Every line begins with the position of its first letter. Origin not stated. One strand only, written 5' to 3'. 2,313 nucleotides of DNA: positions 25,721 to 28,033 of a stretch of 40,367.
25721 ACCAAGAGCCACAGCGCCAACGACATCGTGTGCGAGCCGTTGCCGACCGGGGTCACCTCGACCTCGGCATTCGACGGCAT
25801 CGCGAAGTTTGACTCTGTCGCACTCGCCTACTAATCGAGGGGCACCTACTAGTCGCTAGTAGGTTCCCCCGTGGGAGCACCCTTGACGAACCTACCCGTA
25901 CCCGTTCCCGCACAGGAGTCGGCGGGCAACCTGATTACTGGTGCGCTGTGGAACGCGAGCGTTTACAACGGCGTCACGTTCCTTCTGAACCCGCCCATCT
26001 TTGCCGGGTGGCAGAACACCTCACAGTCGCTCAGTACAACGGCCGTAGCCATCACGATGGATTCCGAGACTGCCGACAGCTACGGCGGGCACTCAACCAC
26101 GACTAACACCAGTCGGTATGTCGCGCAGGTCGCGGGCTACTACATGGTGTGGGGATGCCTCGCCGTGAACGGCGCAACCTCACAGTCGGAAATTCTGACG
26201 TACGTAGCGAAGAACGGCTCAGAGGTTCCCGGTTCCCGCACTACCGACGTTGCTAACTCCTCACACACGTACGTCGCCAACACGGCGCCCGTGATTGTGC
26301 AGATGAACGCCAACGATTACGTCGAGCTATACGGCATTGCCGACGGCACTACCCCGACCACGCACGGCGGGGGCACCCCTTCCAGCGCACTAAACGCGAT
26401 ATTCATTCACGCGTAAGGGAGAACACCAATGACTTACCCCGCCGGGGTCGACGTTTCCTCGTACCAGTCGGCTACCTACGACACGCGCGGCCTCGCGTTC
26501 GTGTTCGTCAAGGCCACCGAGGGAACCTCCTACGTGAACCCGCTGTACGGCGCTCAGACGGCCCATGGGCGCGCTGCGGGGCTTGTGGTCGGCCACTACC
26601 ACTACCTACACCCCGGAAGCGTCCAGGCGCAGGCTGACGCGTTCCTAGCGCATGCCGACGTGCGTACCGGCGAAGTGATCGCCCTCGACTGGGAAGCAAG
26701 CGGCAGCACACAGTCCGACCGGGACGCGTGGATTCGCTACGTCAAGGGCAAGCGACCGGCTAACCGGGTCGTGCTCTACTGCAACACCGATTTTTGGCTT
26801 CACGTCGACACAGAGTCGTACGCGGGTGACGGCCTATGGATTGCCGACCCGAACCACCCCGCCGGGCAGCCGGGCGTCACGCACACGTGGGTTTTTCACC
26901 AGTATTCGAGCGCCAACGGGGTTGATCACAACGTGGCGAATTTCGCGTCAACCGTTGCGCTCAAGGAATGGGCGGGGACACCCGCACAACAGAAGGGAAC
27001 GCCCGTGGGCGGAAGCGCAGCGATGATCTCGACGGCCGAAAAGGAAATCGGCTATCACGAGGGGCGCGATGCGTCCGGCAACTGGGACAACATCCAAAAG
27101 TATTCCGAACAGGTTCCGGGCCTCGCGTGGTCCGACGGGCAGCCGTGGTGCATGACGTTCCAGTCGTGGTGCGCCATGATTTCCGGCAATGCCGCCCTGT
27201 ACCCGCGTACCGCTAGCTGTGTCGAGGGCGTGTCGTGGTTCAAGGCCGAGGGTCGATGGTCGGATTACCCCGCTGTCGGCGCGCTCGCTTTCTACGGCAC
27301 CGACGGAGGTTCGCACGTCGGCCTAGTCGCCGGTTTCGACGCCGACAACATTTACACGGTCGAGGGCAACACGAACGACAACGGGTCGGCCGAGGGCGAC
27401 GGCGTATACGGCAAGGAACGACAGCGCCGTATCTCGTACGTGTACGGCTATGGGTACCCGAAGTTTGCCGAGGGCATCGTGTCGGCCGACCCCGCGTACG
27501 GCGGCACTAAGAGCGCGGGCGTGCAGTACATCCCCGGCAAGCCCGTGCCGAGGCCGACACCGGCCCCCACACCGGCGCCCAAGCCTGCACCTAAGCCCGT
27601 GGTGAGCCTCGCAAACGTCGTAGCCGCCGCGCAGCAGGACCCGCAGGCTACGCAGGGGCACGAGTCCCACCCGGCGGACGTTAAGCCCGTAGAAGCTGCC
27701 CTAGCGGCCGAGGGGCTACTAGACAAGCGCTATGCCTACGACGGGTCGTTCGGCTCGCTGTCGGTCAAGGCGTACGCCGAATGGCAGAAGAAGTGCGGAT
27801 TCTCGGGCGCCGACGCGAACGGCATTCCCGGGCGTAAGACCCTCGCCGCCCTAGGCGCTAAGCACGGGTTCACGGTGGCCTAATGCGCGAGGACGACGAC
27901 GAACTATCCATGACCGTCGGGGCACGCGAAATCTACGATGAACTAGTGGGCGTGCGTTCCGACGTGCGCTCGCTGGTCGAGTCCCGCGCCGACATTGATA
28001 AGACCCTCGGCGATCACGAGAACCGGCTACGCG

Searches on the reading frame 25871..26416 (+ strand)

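Call 49: search_protein_families(library=phrogs, proteins=[window:25871-26416:+], max_evalue=0.001)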
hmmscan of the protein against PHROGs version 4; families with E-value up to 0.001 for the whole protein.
window:25871-26416:+ (181 aa): 1 family
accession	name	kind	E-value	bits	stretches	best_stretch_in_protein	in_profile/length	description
phrog_15750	-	unknown function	0.00052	21.2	1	48-159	37-148/168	-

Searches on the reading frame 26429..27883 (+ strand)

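Call 49: search_protein_families(library=phrogs, proteins=[window:26429-27883:+], max_evalue=0.001)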
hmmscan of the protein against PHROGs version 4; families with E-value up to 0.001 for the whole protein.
window:26429-27883:+ (484 aa): 13 families
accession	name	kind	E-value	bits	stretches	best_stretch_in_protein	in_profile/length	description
phrog_9589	-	lysis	3.2e-98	330.1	1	198-483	6-279/281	endolysin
phrog_291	-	lysis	5.7e-31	108.8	1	6-231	115-329/509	endolysin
phrog_6745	-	lysis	7.6e-24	85.3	1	5-295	5-246/396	endolysin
phrog_6219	-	lysis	1.8e-18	68.2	1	6-176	4-181/326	endolysin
phrog_21357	-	lysis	8.1e-15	55.8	1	198-352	6-166/225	endolysin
phrog_3084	-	lysis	2.8e-13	50.7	1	6-181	161-346/468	endolysin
phrog_17214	-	lysis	2.9e-11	44.6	1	411-480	247-317/322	endolysin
phrog_35916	-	unknown function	4.8e-07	30.1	1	1-139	1-161/488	-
phrog_1259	-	tail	2.7e-06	26.3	1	162-320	952-1114/1179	baseplate hub subunit and tail lysozyme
phrog_1493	-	lysis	3.5e-06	27.4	1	378-479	219-309/394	endolysin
phrog_38078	-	unknown function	3.7e-06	27.4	1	236-346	84-210/423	-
phrog_2649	-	lysis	9.2e-06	26.7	1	363-477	138-237/261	endolysin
phrog_15846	-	unknown function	3.1e-05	25.4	1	338-405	21-88/112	-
